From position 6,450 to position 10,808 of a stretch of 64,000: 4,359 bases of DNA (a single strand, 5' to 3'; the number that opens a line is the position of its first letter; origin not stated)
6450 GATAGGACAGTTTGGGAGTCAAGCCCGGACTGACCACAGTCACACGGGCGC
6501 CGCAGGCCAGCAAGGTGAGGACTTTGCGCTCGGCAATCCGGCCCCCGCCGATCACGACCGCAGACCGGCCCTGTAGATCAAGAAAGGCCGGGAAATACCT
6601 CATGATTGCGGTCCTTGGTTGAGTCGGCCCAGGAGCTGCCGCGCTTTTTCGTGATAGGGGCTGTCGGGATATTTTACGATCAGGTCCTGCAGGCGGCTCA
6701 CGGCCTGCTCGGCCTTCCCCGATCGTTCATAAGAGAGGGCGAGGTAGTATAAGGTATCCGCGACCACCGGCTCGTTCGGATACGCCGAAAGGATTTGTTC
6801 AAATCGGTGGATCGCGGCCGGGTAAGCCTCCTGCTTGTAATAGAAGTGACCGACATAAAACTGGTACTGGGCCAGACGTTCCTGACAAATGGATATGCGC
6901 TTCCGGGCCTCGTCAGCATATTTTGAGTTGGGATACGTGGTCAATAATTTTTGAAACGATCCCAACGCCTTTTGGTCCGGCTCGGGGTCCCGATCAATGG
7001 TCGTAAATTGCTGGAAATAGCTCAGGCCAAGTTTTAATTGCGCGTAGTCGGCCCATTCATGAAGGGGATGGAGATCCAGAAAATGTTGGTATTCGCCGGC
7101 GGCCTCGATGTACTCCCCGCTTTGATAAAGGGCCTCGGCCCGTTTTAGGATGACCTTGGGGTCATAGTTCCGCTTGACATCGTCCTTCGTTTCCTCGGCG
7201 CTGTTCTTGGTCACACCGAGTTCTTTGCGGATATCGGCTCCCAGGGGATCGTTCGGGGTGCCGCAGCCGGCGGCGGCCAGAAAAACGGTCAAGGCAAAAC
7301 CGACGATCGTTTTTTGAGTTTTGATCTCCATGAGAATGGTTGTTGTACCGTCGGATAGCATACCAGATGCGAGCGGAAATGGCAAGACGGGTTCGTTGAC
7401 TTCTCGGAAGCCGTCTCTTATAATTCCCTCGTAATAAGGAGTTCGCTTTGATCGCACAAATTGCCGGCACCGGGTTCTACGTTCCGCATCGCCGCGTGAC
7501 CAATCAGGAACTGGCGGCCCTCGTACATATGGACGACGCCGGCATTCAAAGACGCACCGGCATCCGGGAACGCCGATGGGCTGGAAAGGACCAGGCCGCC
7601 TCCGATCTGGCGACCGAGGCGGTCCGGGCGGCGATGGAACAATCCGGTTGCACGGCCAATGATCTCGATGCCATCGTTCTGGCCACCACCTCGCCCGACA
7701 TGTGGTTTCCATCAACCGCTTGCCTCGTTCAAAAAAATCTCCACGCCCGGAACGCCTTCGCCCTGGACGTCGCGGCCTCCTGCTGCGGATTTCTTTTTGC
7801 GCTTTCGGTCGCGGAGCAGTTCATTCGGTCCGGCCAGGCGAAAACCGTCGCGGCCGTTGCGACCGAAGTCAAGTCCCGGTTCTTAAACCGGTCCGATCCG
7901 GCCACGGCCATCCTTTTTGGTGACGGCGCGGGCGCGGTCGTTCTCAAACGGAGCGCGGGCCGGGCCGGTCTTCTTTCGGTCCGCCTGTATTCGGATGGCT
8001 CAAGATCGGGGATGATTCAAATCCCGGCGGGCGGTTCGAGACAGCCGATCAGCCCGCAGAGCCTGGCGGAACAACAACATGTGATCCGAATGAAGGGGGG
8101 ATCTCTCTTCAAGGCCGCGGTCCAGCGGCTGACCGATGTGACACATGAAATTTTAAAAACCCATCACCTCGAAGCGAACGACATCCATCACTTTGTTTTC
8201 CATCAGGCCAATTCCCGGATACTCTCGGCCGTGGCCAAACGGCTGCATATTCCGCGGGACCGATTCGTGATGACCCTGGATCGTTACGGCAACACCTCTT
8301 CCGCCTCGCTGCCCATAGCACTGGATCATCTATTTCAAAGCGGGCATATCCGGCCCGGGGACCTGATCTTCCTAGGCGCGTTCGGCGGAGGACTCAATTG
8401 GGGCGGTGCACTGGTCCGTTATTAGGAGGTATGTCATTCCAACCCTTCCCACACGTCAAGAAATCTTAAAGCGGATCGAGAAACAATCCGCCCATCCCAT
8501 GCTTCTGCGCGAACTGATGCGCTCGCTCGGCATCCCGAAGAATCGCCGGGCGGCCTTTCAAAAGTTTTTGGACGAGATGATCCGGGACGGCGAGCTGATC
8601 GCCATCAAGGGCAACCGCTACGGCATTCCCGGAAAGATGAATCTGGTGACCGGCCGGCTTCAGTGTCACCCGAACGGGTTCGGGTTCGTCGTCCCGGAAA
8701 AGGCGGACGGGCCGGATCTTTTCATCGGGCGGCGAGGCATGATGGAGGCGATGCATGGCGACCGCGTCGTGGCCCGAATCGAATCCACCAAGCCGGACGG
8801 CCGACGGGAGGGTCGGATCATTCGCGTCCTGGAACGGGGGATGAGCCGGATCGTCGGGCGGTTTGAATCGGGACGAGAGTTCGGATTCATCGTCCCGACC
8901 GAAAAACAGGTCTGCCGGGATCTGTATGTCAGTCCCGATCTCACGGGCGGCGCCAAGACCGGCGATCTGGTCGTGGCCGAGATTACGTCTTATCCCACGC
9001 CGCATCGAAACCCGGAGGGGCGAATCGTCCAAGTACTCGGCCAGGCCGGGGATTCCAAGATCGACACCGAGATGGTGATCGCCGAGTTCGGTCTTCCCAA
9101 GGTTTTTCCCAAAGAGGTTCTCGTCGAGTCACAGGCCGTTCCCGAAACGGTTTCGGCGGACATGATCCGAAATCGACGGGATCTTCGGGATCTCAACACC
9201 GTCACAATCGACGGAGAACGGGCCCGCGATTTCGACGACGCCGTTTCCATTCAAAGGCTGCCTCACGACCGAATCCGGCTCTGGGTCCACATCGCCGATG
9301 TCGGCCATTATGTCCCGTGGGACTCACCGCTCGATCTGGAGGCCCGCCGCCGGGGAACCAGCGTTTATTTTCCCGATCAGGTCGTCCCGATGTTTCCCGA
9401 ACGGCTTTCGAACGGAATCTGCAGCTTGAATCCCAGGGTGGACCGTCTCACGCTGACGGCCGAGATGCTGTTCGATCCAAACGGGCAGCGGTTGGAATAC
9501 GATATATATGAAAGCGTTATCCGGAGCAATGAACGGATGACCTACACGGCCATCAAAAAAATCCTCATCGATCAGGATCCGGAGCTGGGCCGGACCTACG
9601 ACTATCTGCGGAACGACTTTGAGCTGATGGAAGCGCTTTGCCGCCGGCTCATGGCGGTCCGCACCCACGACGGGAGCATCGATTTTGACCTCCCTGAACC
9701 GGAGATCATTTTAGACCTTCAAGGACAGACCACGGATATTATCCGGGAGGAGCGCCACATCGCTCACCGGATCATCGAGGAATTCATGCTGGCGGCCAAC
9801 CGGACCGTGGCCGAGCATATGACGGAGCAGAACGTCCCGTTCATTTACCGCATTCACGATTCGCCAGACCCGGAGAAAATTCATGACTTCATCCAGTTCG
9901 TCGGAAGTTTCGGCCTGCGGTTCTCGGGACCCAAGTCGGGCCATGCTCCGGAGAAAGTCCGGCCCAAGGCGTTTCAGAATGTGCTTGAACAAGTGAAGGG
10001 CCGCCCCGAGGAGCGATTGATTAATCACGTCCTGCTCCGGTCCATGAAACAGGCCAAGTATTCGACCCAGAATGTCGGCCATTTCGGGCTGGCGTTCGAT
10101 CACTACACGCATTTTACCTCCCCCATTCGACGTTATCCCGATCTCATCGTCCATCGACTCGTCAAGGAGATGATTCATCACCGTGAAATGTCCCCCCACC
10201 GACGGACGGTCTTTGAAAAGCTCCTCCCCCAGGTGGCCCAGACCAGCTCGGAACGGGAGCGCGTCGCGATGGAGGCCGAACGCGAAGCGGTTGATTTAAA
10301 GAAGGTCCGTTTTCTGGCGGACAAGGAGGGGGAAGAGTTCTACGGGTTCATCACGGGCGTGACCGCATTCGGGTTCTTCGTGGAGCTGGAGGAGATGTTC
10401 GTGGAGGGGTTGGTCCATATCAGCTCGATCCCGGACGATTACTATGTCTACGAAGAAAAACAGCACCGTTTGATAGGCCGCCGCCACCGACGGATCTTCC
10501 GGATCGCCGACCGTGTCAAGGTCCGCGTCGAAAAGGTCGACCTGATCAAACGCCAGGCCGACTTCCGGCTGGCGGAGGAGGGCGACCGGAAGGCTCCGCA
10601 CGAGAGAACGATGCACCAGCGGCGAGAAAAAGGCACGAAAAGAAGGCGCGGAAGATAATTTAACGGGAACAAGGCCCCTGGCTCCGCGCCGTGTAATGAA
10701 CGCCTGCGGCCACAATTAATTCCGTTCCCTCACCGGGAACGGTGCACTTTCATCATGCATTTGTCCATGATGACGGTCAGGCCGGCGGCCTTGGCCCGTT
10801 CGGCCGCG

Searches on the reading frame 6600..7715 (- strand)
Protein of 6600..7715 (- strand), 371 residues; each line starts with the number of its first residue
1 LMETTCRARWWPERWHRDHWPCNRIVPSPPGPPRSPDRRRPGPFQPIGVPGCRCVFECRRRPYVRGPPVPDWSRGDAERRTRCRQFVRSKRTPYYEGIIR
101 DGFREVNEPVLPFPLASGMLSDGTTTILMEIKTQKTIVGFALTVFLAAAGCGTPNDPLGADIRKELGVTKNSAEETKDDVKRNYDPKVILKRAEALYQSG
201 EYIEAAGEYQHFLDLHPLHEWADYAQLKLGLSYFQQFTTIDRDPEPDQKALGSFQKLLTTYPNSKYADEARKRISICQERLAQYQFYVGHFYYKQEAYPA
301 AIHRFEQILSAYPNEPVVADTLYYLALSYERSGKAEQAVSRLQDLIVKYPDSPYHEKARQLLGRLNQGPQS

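Call 59: search_protein_families(library=pfam, proteins=[window:6600-7715:-], max_evalue=0.00001)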
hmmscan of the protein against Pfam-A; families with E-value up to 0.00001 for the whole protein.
window:6600-7715:- (371 aa): 8 families
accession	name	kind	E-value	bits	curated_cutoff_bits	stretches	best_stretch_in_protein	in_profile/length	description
PF13525.12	YfiO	-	4.9e-38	131.4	25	1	183-336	39-195/203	Outer membrane lipoprotein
PF13174.12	TPR_6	-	4e-17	62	26.3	1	320-352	1-33/33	Tetratricopeptide repeat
PF13512.12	TPR_18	-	6e-13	49.6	21.9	1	187-274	48-145/145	Tetratricopeptide repeat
PF13428.12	TPR_14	-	4e-10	39.8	23.5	0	320-354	2-36/44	Tetratricopeptide repeat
PF07719.23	TPR_2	-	1.5e-09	37.7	27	0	190-217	5-32/34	Tetratricopeptide repeat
PF13432.12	TPR_16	-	1.5e-07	32.2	32.7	0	292-353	7-65/65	Tetratricopeptide repeat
PF13424.12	TPR_12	-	6.2e-07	30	30.1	0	287-344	8-70/77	Tetratricopeptide repeat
PF13371.12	TPR_9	-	8.7e-06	26.1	35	0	186-217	29-60/73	Tetratricopeptide repeat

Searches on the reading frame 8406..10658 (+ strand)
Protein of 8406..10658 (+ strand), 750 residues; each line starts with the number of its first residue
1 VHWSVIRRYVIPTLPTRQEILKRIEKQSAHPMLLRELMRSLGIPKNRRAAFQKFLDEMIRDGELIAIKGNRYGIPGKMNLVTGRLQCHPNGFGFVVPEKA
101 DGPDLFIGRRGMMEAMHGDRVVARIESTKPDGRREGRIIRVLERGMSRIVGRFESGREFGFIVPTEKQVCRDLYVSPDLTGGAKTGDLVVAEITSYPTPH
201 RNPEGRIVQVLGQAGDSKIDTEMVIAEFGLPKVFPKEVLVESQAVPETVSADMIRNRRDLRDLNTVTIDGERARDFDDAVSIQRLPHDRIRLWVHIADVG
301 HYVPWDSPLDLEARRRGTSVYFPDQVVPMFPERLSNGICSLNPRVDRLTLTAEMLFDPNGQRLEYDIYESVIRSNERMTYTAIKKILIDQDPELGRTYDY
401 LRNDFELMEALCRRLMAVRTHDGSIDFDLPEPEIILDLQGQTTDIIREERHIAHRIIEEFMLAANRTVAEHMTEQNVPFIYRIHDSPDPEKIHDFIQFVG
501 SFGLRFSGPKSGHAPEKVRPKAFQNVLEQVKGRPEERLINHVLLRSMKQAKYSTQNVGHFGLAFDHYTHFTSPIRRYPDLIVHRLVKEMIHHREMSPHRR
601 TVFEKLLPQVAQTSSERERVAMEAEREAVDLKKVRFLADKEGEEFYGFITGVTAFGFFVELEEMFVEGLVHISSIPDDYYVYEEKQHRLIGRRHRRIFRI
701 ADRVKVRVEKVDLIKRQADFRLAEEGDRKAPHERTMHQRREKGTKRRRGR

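Call 59: search_protein_families(library=pfam, proteins=[window:8406-10658:+], max_evalue=0.00001)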
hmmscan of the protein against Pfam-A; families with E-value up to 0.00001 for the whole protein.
window:8406-10658:+ (750 aa): 5 families
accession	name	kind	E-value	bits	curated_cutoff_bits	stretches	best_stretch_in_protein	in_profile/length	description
PF00773.25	RNB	-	2.8e-116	388.8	29.3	1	257-591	1-325/326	RNB domain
PF17876.7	CSD2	-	2.1e-31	108.3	26.2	1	161-235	1-74/74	Cold shock domain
PF08206.17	OB_RNB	-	5.5e-27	93.7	24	1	83-141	1-58/58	Ribonuclease B OB domain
PF00575.29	S1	-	5.2e-11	43.2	22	1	639-719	2-70/74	S1 RNA binding domain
PF17849.7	OB_Dis3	-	1.1e-07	32.2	22.8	1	185-228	33-76/77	Dis3-like cold-shock domain 2 (CSD2)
